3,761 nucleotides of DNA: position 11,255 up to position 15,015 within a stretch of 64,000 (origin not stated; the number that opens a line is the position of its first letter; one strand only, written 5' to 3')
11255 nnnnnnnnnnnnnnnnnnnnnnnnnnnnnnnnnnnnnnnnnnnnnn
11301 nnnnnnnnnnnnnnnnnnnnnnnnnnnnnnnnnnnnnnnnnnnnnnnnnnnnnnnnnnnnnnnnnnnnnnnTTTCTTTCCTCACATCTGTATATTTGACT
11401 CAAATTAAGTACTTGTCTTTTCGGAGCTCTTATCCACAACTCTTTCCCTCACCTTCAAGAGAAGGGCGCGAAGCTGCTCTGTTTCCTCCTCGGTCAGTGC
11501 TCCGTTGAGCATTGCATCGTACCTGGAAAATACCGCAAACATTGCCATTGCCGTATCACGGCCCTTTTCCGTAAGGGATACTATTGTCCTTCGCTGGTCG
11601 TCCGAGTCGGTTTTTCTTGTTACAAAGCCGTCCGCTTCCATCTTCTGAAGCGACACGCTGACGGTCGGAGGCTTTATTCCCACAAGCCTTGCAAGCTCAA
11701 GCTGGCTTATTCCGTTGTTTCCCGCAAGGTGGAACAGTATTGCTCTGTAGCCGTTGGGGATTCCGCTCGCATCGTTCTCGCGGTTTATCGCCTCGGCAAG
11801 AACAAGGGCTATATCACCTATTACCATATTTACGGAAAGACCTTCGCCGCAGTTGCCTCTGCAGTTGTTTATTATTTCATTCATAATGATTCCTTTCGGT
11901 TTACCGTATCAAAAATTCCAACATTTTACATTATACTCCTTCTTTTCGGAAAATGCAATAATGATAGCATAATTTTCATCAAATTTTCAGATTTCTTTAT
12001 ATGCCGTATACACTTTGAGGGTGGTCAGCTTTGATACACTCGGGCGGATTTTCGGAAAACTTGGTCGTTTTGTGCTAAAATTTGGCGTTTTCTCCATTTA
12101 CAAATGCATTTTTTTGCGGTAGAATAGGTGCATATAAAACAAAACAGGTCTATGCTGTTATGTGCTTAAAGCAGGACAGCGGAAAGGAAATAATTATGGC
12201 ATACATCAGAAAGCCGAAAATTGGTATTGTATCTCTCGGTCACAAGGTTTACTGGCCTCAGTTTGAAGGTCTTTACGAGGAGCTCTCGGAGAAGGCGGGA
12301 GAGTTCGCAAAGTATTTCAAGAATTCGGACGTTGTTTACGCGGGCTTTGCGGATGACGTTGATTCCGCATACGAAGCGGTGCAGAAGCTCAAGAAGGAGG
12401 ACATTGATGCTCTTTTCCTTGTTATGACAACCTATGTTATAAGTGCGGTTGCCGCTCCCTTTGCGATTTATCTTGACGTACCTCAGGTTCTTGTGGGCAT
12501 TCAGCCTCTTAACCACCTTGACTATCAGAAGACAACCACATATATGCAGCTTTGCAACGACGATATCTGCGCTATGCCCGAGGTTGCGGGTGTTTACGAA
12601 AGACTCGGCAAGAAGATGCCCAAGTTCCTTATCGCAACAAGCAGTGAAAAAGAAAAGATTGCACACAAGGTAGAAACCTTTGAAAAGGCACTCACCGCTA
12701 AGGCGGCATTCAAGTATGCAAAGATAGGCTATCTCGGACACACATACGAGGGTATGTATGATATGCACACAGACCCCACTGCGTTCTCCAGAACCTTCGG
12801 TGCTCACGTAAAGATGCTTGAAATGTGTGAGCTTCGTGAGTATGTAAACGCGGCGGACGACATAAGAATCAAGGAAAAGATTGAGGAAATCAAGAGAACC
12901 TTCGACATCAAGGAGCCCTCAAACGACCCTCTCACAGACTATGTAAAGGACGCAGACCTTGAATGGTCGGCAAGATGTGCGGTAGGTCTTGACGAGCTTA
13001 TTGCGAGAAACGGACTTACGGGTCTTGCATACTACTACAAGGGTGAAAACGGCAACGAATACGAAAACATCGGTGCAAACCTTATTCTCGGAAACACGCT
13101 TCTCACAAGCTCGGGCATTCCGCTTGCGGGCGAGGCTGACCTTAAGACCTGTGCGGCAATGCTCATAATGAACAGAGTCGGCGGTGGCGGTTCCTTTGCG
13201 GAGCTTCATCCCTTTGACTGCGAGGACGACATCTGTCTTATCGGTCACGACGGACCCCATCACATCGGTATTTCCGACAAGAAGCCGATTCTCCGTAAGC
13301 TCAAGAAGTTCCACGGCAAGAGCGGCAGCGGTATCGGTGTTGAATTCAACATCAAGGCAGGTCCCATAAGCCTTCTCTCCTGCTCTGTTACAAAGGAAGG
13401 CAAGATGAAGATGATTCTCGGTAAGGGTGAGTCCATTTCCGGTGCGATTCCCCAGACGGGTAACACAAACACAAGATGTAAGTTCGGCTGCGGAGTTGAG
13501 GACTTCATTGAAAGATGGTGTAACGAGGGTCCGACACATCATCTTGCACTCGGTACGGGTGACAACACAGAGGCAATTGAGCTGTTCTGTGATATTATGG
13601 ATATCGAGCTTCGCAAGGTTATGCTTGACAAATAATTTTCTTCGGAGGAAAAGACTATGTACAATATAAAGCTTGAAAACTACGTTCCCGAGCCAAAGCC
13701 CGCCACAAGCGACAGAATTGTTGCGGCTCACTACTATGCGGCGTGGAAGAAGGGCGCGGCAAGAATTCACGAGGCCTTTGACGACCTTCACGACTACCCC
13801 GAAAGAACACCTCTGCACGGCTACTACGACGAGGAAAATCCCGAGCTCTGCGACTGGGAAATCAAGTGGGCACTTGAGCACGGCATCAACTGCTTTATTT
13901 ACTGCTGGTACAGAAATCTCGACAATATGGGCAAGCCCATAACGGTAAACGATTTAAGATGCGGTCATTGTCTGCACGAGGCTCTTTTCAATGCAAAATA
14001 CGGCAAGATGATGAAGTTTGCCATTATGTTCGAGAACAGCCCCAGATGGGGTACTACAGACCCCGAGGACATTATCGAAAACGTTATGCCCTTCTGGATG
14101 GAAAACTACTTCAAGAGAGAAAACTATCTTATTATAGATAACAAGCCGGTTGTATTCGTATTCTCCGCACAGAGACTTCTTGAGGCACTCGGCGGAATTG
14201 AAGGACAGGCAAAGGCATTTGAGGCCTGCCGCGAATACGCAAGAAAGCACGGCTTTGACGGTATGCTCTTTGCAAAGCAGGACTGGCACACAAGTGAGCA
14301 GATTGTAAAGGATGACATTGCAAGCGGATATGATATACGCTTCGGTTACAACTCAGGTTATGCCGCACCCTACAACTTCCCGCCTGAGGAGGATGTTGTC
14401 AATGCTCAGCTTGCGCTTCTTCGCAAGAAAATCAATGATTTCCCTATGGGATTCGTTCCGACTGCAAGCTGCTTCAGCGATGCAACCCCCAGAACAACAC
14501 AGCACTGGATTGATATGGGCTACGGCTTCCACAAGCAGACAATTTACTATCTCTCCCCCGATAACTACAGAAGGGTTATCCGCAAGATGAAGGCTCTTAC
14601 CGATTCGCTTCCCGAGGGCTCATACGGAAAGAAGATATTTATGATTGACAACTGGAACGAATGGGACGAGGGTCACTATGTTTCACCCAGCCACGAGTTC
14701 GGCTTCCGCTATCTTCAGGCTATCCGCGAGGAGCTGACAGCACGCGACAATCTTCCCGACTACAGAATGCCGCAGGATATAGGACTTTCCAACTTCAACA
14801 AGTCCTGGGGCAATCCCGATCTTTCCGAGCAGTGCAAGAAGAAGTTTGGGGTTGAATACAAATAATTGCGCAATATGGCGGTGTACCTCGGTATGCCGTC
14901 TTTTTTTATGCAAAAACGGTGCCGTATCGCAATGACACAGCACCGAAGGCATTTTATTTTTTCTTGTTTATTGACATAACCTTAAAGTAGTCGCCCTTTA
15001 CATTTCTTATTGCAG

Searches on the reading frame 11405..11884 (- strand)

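Call 91: search_protein_families(library=padloc, proteins=[window:11405-11884:-], max_evalue=0.00001)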
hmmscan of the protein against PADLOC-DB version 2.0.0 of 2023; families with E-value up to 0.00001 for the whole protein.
window:11405-11884:- (159 aa): 2 families
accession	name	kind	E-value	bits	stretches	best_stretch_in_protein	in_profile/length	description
PDLC01853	CARF3--CARF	-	3e-06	25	1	55-106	151-202/209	-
PDLC01044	Csa3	-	6.9e-06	24.1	0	42-109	134-191/194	Type I-A associated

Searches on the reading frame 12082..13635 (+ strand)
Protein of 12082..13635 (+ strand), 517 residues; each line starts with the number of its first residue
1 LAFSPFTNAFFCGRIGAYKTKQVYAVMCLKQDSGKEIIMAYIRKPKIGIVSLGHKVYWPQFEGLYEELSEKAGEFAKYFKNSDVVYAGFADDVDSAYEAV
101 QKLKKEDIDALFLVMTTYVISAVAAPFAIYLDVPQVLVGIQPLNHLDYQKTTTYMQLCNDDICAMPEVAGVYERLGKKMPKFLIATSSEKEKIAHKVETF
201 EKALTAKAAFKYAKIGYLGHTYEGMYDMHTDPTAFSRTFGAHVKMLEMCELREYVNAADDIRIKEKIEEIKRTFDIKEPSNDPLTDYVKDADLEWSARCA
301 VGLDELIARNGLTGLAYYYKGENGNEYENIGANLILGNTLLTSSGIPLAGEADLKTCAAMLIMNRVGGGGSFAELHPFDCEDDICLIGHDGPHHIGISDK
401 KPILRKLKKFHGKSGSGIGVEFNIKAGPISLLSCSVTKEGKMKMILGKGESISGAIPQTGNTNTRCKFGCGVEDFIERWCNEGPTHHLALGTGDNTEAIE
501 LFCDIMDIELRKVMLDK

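Call 91: search_protein_families(library=padloc, proteins=[window:12082-13635:+], max_evalue=0.00001)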
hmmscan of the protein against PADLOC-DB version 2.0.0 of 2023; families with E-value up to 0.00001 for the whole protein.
window:12082-13635:+ (517 aa): 0 families

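Call 92: search_protein_families(library=pfam, proteins=[window:12082-13635:+], max_evalue=0.00001)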
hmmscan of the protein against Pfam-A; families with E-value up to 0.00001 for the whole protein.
window:12082-13635:+ (517 aa): 2 families
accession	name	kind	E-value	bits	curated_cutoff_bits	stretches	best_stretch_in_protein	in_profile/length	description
PF11762.14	Arabinose_Iso_C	-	1.2e-06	28.8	25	1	372-509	4-144/144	L-arabinose isomerase C-terminal domain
PF24856.1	AraA_central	-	1.7e-06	29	24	1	233-367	20-146/148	L-arabinose isomerase central domain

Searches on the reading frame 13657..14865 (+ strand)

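Call 91: search_protein_families(library=padloc, proteins=[window:13657-14865:+], max_evalue=0.00001)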
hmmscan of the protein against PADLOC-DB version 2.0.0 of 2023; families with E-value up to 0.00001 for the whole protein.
window:13657-14865:+ (402 aa): 0 families

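Call 92: search_protein_families(library=pfam, proteins=[window:13657-14865:+], max_evalue=0.00001)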
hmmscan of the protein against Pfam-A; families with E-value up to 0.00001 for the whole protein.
window:13657-14865:+ (402 aa): 1 family
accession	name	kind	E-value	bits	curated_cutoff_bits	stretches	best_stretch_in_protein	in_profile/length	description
PF14307.12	Glyco_tran_WbsX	-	7.4e-18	65.6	25.1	1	45-356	39-350/350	Glycosyltransferase WbsX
